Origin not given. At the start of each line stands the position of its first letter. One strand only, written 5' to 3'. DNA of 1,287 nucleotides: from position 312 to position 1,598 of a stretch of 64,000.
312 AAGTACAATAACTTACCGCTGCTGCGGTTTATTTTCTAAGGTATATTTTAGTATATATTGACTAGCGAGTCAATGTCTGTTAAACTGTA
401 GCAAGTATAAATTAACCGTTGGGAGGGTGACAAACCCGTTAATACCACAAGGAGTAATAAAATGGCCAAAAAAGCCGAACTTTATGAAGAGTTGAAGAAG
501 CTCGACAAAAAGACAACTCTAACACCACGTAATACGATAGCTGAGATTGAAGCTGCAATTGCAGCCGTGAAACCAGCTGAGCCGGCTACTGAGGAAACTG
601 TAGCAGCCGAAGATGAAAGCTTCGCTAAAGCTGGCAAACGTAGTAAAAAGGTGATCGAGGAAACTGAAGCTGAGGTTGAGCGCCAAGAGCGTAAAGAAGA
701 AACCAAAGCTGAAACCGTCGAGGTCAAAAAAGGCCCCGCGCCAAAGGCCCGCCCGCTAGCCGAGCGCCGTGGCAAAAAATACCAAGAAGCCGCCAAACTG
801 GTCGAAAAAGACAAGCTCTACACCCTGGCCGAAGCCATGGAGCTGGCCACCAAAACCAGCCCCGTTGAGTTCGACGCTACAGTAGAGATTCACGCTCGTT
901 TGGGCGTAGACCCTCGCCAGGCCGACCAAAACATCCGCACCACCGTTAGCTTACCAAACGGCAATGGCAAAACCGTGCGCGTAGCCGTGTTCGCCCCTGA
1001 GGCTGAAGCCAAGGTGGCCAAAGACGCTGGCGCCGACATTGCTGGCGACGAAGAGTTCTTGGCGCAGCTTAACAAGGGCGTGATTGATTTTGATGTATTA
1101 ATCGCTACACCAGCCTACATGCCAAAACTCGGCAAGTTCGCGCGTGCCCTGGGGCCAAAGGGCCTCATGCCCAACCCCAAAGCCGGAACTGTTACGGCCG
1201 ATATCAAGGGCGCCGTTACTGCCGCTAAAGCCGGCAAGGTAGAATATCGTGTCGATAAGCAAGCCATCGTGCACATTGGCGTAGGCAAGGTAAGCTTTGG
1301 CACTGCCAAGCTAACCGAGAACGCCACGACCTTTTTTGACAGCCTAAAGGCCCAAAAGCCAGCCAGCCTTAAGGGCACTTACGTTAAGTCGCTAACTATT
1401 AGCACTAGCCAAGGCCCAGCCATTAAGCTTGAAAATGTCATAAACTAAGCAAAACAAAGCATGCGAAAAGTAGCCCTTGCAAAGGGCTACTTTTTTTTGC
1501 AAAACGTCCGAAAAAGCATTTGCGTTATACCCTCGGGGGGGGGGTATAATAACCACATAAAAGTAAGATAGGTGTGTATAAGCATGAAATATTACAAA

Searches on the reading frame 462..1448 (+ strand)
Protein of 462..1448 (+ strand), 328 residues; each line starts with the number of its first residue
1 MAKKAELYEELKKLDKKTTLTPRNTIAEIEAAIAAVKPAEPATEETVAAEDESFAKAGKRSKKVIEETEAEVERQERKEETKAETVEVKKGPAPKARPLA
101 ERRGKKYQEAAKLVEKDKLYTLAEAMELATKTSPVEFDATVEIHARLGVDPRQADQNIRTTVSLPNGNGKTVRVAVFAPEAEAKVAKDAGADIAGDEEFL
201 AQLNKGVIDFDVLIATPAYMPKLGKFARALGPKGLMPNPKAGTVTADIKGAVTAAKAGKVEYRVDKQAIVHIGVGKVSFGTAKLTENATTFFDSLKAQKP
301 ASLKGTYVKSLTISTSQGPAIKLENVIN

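Call 5: search_protein_families(library=pfam, proteins=[window:462-1448:+], max_evalue=0.01)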
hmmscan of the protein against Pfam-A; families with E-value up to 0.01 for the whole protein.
window:462-1448:+ (328 aa): 1 family
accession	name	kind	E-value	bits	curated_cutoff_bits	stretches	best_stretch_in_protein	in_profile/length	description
PF00687.26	Ribosomal_L1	-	9.9e-59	198.7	32.2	1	131-319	3-198/198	Ribosomal protein L1p/L10e family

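Call 7: find_encoding_contigs(protein=window:462-1448:+, flank=3000, max_places=10)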
Protein window:462-1448:+ (328 aa): no gene with exactly this product is on record in the collection.

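Call 36: find_homologous_proteins(query=window:462-1448:+, max_evalue=1e-30)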
Query window:462-1448:+ (328 aa): 8000 proteins with E <= 1e-30 among 8000 candidates; the best 120 are listed.
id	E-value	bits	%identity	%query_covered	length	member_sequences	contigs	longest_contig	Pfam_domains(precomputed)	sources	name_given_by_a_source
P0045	1.2e-198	676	100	100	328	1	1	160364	PF00687.27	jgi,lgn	jgi:large subunit ribosomal protein L1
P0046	4.5e-167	573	85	100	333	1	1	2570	PF00687.27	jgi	jgi:large subunit ribosomal protein L1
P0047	2.1e-166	571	85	100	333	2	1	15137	PF00687.27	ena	-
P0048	1.5e-165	568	84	100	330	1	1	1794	PF00687.27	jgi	jgi:large subunit ribosomal protein L1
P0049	2.2e-162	557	83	100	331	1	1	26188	PF00687.27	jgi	jgi:large subunit ribosomal protein L1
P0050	3.0e-143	495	72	100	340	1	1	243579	PF00687.27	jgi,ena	jgi:ribosomal protein L1, bacterial/chloroplast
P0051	3.5e-139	481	71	100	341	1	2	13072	PF00687.27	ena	-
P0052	2.6e-136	472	70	100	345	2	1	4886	PF00687.27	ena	-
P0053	1.9e-134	466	69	100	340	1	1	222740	PF00687.27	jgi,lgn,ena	-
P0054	1.6e-131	456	69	100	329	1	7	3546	PF00687.27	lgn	-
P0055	3.2e-131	455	69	100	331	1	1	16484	PF00687.27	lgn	-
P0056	1.2e-130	453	100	66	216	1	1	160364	PF00687.27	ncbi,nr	ncbi:MAG: 50S ribosomal protein L1 [Candidatus Nomurabacteria bacterium]|nr:50S ribosomal protein L1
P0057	3.0e-129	449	71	83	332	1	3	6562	PF00687.27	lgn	-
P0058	4.4e-127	442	66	100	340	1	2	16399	PF00687.27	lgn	-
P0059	5.7e-127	441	75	87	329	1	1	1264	PF00687.27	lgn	-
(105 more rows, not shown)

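Call 37: find_encoding_contigs(protein=P0049, flank=6000, max_places=5)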
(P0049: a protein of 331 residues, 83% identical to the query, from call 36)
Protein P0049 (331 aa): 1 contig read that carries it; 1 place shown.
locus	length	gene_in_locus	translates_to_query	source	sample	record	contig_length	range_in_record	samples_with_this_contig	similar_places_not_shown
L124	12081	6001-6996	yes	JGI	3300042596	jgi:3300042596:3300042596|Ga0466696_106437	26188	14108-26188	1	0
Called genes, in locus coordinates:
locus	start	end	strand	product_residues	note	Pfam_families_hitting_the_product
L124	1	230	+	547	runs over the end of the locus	PF13426:PAS_9 (weak), PF00512:HisKA, PF13581:HATPase_c_2 (weak), PF02518:HATPase_c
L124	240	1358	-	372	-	PF13506:Glyco_transf_21 (weak), PF00535:Glycos_transf_2, PF13641:Glyco_tranf_2_3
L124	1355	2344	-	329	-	PF00892:EamA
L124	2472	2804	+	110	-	PF00584:SecE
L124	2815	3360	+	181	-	PF02357:NusG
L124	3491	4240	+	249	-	PF04203:Sortase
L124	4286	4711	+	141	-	PF03946:Ribosomal_L11_N, PF00298:Ribosomal_L11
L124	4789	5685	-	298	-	PF01148:CTP_transf_1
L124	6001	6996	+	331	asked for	PF00687:Ribosomal_L1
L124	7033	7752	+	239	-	PF22769:DCD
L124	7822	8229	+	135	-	PF11969:DcpS_C (faint)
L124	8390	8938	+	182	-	PF00466:Ribosomal_L10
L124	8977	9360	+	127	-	PF16320:Ribosomal_L12_N, PF00542:Ribosomal_L12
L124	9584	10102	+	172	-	-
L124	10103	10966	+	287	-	PF10977:DUF2797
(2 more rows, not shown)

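Call 38: find_encoding_contigs(protein=P0047, flank=6000, max_places=5)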
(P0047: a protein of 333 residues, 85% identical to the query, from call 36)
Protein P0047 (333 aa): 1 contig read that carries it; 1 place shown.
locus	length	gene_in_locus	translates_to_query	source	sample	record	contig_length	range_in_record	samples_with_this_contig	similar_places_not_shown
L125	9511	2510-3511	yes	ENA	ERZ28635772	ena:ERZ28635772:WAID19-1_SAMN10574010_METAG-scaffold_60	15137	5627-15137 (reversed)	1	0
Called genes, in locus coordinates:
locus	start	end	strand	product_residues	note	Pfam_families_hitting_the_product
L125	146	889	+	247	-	PF04203:Sortase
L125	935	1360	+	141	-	PF03946:Ribosomal_L11_N, PF00298:Ribosomal_L11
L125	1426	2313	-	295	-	PF01148:CTP_transf_1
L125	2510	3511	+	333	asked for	PF00687:Ribosomal_L1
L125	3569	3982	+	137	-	-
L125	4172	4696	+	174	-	PF00466:Ribosomal_L10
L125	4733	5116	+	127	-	PF16320:Ribosomal_L12_N, PF00542:Ribosomal_L12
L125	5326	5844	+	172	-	-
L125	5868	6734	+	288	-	PF10977:DUF2797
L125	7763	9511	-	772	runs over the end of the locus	PF01833:TIG, PF09603:Fib_succ_major (weak)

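Call 54: find_encoding_contigs(protein=P0056, flank=10000, max_places=5)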
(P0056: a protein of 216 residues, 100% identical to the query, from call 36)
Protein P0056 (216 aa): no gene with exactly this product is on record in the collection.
